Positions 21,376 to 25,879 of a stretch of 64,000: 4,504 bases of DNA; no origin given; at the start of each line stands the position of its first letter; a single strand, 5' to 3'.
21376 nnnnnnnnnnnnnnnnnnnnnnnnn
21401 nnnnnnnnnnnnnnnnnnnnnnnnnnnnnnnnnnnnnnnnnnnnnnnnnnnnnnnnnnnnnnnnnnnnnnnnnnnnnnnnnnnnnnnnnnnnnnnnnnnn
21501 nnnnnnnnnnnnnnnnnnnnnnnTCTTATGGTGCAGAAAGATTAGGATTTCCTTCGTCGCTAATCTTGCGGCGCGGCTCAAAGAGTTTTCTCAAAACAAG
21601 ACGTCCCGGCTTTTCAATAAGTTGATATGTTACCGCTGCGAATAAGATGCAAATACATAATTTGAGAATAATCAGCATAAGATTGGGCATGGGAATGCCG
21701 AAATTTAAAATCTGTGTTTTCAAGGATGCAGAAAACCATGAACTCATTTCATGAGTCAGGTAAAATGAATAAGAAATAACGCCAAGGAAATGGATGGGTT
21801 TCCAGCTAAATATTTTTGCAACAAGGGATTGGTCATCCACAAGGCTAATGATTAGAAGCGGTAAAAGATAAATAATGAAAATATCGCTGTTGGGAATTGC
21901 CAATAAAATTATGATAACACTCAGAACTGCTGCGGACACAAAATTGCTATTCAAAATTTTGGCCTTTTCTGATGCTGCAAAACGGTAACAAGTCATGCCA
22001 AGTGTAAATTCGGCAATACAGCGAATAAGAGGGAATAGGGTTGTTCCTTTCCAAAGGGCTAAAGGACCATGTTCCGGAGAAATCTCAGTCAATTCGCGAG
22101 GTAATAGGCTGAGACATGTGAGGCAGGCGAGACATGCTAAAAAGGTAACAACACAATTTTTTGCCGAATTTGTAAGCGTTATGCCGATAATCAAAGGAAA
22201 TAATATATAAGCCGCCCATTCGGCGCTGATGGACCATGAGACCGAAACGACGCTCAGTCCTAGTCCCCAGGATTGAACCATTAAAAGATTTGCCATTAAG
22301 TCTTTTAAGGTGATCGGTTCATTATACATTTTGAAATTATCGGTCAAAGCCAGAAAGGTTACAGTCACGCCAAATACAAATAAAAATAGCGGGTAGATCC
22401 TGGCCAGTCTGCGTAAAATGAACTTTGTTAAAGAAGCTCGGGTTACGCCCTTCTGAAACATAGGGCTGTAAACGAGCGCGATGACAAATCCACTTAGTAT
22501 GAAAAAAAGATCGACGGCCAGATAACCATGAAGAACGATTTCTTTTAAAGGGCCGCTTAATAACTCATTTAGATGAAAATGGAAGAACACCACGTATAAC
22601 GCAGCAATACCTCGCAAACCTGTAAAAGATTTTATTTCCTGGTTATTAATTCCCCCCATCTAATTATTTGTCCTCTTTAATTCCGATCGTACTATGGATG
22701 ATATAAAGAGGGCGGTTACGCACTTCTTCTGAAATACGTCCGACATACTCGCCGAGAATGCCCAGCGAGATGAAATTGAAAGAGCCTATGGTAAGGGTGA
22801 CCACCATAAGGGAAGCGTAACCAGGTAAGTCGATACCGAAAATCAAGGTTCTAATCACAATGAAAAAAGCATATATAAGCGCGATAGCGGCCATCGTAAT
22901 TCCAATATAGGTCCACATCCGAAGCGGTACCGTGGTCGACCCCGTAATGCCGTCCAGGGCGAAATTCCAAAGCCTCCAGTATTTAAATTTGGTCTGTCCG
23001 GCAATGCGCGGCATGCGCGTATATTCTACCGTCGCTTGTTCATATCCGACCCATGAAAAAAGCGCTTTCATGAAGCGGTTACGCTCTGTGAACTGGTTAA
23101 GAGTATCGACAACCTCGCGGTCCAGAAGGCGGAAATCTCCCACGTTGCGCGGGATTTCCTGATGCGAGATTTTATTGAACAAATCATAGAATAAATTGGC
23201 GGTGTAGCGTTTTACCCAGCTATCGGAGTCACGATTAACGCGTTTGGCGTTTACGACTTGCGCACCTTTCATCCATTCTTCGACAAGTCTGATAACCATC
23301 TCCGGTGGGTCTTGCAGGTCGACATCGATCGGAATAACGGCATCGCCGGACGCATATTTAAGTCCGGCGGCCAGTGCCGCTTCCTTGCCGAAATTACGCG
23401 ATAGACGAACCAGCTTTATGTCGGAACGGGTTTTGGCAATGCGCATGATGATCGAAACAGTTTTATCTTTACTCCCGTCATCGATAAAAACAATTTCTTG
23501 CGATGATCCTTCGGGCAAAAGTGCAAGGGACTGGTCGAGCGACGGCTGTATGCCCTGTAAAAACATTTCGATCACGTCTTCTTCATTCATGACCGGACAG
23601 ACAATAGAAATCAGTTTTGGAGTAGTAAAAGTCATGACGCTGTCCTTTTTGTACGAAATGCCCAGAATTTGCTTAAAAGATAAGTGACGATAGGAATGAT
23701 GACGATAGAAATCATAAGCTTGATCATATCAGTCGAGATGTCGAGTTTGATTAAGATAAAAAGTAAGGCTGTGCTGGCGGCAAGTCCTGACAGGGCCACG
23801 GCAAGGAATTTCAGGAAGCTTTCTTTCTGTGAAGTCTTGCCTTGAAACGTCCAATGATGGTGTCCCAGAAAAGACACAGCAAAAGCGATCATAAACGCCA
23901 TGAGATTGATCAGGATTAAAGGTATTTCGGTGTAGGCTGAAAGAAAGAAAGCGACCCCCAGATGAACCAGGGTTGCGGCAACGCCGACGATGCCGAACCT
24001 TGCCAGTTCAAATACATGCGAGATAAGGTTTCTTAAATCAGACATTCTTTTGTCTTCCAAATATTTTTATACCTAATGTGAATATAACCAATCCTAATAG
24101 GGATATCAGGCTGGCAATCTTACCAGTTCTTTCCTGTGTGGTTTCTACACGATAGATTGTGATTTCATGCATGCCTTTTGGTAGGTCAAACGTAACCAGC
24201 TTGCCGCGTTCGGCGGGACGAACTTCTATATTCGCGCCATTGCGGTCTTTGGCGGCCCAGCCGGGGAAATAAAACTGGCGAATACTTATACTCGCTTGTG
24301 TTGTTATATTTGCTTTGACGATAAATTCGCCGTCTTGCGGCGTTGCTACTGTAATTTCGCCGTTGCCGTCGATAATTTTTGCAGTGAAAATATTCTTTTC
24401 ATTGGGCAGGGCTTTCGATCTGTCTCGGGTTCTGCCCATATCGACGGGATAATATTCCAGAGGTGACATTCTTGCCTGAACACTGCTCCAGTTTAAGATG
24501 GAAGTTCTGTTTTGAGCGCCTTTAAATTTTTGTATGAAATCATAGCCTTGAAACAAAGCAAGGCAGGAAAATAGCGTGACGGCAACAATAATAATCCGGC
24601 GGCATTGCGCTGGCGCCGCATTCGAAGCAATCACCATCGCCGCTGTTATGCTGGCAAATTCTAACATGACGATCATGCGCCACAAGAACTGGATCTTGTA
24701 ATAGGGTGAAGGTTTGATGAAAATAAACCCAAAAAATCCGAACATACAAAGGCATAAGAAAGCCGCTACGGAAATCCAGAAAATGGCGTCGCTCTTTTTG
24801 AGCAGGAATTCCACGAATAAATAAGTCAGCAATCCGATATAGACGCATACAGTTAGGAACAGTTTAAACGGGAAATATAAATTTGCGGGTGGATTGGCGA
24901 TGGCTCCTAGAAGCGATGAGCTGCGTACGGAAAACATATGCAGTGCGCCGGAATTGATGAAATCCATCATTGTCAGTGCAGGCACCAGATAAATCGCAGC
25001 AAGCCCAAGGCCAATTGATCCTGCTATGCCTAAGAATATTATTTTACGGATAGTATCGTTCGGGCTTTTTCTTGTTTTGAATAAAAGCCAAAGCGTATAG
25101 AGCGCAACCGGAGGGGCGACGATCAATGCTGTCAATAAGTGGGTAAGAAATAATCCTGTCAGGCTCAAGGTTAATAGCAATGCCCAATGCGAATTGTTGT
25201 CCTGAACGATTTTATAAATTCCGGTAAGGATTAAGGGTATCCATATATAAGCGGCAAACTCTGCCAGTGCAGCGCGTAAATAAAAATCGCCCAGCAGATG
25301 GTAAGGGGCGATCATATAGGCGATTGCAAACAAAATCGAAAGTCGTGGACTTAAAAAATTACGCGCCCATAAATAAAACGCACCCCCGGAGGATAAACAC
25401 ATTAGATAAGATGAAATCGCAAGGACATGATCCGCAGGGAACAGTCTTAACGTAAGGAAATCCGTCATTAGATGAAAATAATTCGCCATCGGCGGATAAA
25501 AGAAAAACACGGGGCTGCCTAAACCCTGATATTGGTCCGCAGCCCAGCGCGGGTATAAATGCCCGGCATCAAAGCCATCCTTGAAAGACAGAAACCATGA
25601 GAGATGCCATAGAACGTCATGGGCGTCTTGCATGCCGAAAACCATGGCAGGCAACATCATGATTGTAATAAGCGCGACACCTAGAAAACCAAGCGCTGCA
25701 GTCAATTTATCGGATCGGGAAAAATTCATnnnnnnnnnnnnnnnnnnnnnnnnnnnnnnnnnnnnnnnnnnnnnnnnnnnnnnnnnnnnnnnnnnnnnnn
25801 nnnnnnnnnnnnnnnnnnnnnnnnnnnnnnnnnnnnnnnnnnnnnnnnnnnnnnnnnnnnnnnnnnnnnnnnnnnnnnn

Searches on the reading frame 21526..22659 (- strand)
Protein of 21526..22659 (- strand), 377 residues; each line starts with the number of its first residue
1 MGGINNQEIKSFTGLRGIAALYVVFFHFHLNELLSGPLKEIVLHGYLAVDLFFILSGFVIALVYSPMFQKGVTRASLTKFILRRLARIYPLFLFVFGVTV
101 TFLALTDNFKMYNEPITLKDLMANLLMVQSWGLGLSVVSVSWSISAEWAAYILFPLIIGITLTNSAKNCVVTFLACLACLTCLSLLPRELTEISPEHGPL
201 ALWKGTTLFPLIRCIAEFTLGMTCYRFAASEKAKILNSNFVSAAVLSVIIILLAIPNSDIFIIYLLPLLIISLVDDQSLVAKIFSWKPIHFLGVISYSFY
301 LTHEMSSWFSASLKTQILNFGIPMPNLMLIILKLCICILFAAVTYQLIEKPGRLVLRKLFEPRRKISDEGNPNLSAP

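Call 9: search_protein_families(library=pfam, proteins=[window:21526-22659:-], max_evalue=0.001)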
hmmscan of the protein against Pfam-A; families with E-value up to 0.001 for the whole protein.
window:21526-22659:- (377 aa): 2 families
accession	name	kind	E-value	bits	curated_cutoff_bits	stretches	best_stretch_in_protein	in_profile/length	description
PF01757.29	Acyl_transf_3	-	3.8e-25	89.1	31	1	10-344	2-324/326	Acyltransferase domain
PF10129.15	OpgC_C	-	8.3e-08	32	21.4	1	15-120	8-113/358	OpgC protein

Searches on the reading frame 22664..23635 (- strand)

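Call 9: search_protein_families(library=pfam, proteins=[window:22664-23635:-], max_evalue=0.001)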
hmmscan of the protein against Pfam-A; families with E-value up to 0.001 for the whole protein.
window:22664-23635:- (323 aa): 2 families
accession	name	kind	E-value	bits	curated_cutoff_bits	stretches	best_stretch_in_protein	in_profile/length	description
PF00535.33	Glycos_transf_2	-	2.5e-28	99.5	23.3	1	10-177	1-165/168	Glycosyl transferase family 2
PF10111.15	Glyco_tranf_2_2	-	5.1e-05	23.3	27.3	1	45-110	29-95/276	Glycosyltransferase like family 2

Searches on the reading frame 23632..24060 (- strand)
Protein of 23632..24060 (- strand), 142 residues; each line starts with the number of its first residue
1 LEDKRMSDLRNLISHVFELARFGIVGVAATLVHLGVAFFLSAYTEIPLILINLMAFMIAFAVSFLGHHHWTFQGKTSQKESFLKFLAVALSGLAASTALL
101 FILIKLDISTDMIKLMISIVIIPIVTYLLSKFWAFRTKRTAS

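Call 9: search_protein_families(library=pfam, proteins=[window:23632-24060:-], max_evalue=0.001)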
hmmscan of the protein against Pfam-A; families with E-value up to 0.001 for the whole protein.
window:23632-24060:- (142 aa): 2 families
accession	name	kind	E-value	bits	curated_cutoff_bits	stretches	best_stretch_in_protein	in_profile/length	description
PF04138.20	GtrA_DPMS_TM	-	4.9e-23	82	26.1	1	21-135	1-117/117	GtrA/DPMS, transmembrane domain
PF14012.11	DUF4229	-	0.00099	19.5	27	1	16-65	2-48/68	Protein of unknown function (DUF4229)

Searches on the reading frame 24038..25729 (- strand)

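Call 9: search_protein_families(library=pfam, proteins=[window:24038-25729:-], max_evalue=0.001)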
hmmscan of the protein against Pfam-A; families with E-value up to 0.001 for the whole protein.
window:24038-25729:- (563 aa): 0 families

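Call 78: search_protein_families(library=ncbifam, proteins=[window:24038-25729:-], max_evalue=0.001)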
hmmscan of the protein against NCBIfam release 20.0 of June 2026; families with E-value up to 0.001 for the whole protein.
window:24038-25729:- (563 aa): 1 family
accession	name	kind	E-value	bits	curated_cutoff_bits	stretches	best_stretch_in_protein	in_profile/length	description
NF047590.1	GlcsyltransPgfM2Strep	equivalog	0.0001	20.6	1500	1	80-252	96-268/884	glycosyltransferase PgfM2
